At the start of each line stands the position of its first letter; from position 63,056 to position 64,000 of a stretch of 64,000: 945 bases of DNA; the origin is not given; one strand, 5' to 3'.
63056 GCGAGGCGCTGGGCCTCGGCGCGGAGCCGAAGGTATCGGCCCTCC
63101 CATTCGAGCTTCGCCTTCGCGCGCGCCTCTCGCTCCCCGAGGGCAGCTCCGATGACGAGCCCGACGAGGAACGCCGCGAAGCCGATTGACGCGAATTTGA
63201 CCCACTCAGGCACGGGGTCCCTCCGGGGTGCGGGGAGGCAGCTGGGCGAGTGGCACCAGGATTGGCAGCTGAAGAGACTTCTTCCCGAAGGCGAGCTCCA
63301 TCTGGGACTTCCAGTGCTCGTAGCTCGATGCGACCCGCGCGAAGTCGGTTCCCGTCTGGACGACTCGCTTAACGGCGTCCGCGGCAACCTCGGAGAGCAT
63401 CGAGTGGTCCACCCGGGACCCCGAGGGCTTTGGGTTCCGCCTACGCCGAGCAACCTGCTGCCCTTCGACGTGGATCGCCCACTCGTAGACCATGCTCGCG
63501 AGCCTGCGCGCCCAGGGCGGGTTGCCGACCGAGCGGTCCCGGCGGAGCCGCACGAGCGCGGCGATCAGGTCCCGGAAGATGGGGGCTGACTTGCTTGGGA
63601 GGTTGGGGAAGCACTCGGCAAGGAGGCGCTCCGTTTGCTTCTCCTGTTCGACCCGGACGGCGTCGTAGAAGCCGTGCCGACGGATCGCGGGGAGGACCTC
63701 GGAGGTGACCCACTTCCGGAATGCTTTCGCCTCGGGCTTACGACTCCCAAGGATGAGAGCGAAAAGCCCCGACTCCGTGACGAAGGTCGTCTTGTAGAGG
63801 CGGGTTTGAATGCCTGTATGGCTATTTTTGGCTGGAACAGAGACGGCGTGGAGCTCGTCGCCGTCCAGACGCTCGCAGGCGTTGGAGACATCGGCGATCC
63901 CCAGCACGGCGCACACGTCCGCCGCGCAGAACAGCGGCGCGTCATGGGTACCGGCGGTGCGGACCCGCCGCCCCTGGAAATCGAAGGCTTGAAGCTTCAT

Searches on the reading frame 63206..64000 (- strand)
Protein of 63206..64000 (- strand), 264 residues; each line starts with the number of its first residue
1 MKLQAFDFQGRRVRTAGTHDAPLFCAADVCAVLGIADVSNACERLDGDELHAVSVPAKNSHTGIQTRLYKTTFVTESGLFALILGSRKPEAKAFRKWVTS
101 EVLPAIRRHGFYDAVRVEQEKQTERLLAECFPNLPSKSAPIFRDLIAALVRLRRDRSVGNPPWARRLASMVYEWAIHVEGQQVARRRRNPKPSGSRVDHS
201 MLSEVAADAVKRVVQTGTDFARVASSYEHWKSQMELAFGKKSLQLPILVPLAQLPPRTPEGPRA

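Call 54: search_protein_families(library=pfam, proteins=[window:63206-64000:-], max_evalue=0.001)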
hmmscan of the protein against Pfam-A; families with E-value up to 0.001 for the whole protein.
window:63206-64000:- (264 aa): 1 family
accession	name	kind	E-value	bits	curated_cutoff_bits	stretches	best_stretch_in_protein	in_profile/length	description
PF02498.22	Bro-N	-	3.1e-19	69.8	25.6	1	13-104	2-96/96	BRO family, N-terminal domain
